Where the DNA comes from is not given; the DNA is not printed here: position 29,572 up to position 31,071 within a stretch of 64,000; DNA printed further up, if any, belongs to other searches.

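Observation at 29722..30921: AT-rich orphan 399-aa gene next to the AbiE toxin-antitoxin: candidate uncharacterised defence or DNA-interacting gene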

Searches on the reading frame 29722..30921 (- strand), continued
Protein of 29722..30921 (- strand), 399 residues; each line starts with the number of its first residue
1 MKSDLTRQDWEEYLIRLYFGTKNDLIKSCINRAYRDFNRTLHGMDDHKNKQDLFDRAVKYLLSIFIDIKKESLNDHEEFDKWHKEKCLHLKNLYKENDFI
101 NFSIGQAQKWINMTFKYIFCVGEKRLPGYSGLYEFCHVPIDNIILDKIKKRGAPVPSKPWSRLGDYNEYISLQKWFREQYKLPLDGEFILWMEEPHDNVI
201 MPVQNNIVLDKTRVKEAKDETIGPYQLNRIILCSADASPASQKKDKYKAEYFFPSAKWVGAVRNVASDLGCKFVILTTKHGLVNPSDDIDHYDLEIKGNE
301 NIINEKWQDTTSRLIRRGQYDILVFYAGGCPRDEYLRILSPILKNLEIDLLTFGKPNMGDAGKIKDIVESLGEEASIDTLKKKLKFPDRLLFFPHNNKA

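Call 26: fold_search(model_id=the predicted structure, library=pdb)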
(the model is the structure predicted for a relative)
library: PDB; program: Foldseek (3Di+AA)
matches with E <= 10: 746; with E <= 0.001: 0
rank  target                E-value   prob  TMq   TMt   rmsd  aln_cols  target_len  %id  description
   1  5lnc_B                1.3e-02  0.35  0.18  0.19  22.2       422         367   11  Structure of SPX domain of the yeast inorganic polyphophate polymerase Vtc4 crystallized by carrier-driven crystalliza (released 2016-11-09)
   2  5lnc_A                3.0e-02  0.33  0.18  0.20  24.5       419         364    9  Structure of SPX domain of the yeast inorganic polyphophate polymerase Vtc4 crystallized by carrier-driven crystalliza (released 2016-11-09)
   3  8ebs_E                3.3e-02  0.72  0.19  0.20  13.5       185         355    8  Initial DNA-lesion (Cy5) binding by XPC and TFIIH (released 2023-04-19)
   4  2nvo                  5.1e-02  0.16  0.18  0.15  20.0       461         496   10  Crystal structure of Deinococcus radiodurans RO (RSR) protein (released 2007-03-27)
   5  7lbm_a                5.3e-02  0.63  0.18  0.21  11.6       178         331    8  Structure of the human Mediator-bound transcription pre-initiation complex (released 2021-03-24)
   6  6nmi_E                5.6e-02  0.63  0.18  0.20  11.7       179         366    8  Cryo-EM structure of the human TFIIH core complex (released 2019-03-13)
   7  2oys_A                7.0e-02  0.51  0.18  0.27  10.4       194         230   11  Crystal Structure of SP1951 protein from Streptococcus pneumoniae in complex with FMN, Northeast Structural Genomics T (released 2007-03-06)
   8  5iit_C                7.0e-02  0.18  0.17  0.18  23.8       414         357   11  Structure of SPX domain of the yeast inorganic polyphophate polymerase Vtc4 crystallized by carrier-driven crystalliza (released 2016-04-27)
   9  8ebt_E                7.7e-02  0.57  0.20  0.21  14.7       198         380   12  XPA repositioning Core7 of TFIIH relative to XPC-DNA lesion (Cy5) (released 2023-04-19)
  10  7nvr_6                8.2e-02  0.80  0.22  0.24  10.7       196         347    8  Human Mediator with RNA Polymerase II Pre-initiation complex (released 2021-05-05)
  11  4qca_A                8.6e-02  0.63  0.18  0.28   8.6       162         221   12  Crystal structure of Vaccinia virus uracil-DNA glycosylase mutant R167AD4 (released 2015-05-13)
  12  7k01_6                8.6e-02  0.44  0.19  0.21  12.2       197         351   17  Structure of TFIIH in TFIIH/Rad4-Rad23-Rad33 DNA opening complex (released 2021-07-28)
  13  4qca_B                8.6e-02  0.41  0.18  0.28  14.6       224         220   13  Crystal structure of Vaccinia virus uracil-DNA glycosylase mutant R167AD4 (released 2015-05-13)
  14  7egb_2                9.1e-02  0.77  0.22  0.26  10.6       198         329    8  TFIID-based holo PIC on SCP promoter (released 2021-05-05)
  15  7yyl_A                9.1e-02  0.21  0.20  0.19  22.4       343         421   12  nucleotide-free DCCP:DCCP-R complex (released 2022-12-28)
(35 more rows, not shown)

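Call 28: search_protein_families(library=pfam, alignment_id=A2, max_evalue=0.01)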
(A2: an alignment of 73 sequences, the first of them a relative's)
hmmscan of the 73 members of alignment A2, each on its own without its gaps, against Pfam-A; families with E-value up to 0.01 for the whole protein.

A. member 1, P0001 (399 aa): 1 family
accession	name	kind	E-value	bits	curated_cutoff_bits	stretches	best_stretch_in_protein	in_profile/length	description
PF21818.3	DUF6884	-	8e-08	32.9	30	1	240-344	8-115/135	Family of unknown function (DUF6884)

B. families by the number of members that match (of 73 scanned): 6 families
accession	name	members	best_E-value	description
PF21818.3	DUF6884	21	2.5e-10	Family of unknown function (DUF6884)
PF20118.4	DUF6508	1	1.8e-07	Family of unknown function (DUF6508)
PF03883.20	H2O2_YaaD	1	6.4e-05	Peroxide stress protein YaaA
PF21808.2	Dynamin-like_hel_bact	1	0.00065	Bacterial dynamin-like protein, helical domain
PF01966.28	HD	1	0.0015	HD domain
PF07697.16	7TMR-HDED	1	0.0063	7TM-HD extracellular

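Call 54: list_cluster_members(proteins=[P0036, P0050, P0053, P0063, P0066, P0074, P0080, P0193, P0194, P0195])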
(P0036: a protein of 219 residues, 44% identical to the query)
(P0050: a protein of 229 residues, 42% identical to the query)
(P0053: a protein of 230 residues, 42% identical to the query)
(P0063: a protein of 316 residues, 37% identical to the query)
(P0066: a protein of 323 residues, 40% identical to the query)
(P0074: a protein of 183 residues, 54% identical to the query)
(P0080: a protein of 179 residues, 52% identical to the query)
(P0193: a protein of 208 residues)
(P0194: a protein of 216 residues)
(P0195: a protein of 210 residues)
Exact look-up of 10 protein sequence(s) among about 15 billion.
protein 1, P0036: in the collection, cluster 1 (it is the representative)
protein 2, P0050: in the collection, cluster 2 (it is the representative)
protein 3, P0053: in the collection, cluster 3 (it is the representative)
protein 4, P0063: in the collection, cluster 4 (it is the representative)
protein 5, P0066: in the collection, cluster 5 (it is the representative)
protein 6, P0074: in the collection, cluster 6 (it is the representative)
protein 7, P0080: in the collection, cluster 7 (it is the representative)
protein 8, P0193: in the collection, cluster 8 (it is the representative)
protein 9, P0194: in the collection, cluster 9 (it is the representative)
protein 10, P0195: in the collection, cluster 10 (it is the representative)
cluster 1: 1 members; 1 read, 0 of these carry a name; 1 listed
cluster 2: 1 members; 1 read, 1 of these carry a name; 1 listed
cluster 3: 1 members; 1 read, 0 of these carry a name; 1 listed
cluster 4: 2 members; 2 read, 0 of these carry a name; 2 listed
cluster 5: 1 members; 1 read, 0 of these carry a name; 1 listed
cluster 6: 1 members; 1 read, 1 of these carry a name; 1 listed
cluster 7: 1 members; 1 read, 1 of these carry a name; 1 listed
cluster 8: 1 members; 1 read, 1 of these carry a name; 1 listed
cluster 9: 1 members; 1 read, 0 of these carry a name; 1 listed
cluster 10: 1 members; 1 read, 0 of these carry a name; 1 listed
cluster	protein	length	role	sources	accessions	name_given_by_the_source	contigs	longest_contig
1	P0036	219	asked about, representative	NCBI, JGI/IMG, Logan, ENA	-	-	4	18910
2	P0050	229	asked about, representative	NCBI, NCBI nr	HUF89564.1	MAG TPA: hypothetical protein VMR66_06245, partial [Gemmatimonadota bacterium] | hypothetical protein [Gemmatimonadota bacterium]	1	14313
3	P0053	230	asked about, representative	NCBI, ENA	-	-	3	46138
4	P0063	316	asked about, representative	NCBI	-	-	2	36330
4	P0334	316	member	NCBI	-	-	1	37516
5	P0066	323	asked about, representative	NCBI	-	-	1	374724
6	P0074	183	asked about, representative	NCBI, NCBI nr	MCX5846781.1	MAG: hypothetical protein NTW12_10585 [Deltaproteobacteria bacterium] | hypothetical protein [Deltaproteobacteria bacterium]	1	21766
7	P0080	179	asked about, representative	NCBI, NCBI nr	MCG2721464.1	MAG: hypothetical protein L6290_05535 [Thermodesulfovibrionales bacterium] | hypothetical protein [Thermodesulfovibrionales bacterium]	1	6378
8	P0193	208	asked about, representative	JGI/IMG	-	hypothetical protein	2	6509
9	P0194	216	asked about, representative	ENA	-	-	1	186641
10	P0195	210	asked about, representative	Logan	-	-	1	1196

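Call 82: fold_search(model_id=the predicted structure, library=viral)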
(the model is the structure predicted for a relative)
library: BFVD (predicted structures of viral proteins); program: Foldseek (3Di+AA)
matches with E <= 10: 490; with E <= 0.001: 5
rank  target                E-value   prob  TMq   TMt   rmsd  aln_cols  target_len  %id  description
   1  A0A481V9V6            1.3e-05  1.00  0.29  0.51  15.5       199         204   19  DUF6884 domain-containing protein [Halobacterium phage ChaoS9]
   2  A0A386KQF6            5.6e-05  1.00  0.28  0.54   4.8       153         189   18  DUF6884 domain-containing protein [Caulobacter phage Kronos]
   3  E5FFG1                3.2e-04  1.00  0.28  0.51   4.6       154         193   12  Gp8 [Burkholderia phage KS14]
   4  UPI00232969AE         3.4e-04  1.00  0.28  0.33   4.3       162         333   13  (no name look-up for this kind of identifier)
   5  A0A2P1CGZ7            5.2e-04  1.00  0.26  0.36  17.1       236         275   12  DUF6884 domain-containing protein [Mycobacterium phage Mendokysei]
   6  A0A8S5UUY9            1.4e-03  1.00  0.25  0.60   6.4       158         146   11  YaaA [Siphoviridae sp. ctaDn21]
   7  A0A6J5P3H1            3.3e-03  1.00  0.26  0.54   5.0       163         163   11  Uncharacterized protein [uncultured Caudovirales phage]
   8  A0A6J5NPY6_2          6.6e-03  0.94  0.28  0.11  21.9       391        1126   12  Uncharacterized protein [uncultured Caudovirales phage]
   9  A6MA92                1.2e-02  0.21  0.14  0.10  23.4       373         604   12  Gp028 [Lactococcus phage KSY1]
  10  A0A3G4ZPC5            1.5e-02  0.82  0.18  0.18  11.3       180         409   14  VWFA domain-containing protein [Terrestrivirus sp.]
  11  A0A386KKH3            2.8e-02  0.28  0.16  0.20  18.8       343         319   12  Uncharacterized protein [Microbacterium phage Burro]
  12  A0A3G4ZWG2            4.9e-02  0.33  0.20  0.07  23.8       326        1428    7  Ankyrin repeat protein [Edafosvirus sp.]
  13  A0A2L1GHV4            8.4e-02  0.41  0.19  0.29  10.6       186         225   12  (no name in the UniProt tables at hand)
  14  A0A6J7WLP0            1.0e-01  0.06  0.11  0.10  21.7       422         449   12  DnaB Replicative DNA helicase [uncultured Caudovirales phage]
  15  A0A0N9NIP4            1.2e-01  0.82  0.23  0.13   6.8       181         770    9  (no name in the UniProt tables at hand)
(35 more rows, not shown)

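Call 94: find_encoding_contigs(protein=P0024, flank=7000, max_places=2)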
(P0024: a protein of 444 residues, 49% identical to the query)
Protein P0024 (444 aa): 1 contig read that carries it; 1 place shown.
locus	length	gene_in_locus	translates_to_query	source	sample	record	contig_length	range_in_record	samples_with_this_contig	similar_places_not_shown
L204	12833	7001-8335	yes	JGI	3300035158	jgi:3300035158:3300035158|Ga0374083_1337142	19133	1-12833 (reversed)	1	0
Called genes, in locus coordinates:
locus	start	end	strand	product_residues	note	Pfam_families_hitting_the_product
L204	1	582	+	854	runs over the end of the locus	PF04851:ResIII, PF18766:SWI2_SNF2 (weak)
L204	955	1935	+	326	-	-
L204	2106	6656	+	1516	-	PF25794:SACS, PF13020:NOV_C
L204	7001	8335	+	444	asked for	PF21818:DUF6884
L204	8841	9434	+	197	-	PF12844:HTH_19, PF13560:HTH_31, PF01381:HTH_3, PF13443:HTH_26, PF02311:AraC_binding, PF07883:Cupin_2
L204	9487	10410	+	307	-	PF05853:BKACE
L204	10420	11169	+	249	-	PF00005:ABC_tran, PF13304:AAA_21 (faint), PF12399:BCA_ABC_TP_C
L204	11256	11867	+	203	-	PF00005:ABC_tran, PF13304:AAA_21 (weak)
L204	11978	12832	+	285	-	?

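Call 95: find_encoding_contigs(protein=P0004, flank=5000, max_places=4)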
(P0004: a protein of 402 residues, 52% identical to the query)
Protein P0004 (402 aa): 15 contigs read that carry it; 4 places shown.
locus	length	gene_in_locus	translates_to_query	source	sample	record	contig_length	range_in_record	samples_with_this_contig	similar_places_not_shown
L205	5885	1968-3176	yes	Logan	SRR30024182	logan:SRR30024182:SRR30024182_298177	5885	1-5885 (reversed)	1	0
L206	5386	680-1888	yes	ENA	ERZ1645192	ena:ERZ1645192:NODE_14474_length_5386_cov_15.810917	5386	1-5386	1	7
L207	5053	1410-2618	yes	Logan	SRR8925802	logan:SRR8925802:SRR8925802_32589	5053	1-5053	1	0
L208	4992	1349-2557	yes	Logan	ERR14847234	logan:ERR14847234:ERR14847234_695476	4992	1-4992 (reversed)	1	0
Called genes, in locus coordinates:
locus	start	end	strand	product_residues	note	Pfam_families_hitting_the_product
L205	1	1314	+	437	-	?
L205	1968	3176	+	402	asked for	PF21818:DUF6884 (faint)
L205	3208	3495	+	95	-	-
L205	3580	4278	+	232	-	-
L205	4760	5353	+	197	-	-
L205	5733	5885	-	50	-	?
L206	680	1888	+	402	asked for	PF21818:DUF6884 (faint)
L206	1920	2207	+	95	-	-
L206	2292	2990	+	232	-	-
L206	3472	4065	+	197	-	-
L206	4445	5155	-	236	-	PF00378:ECH_1, PF16113:ECH_2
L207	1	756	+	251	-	?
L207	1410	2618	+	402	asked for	PF21818:DUF6884 (faint)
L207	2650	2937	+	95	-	-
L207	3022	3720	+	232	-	-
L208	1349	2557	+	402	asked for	PF21818:DUF6884 (faint)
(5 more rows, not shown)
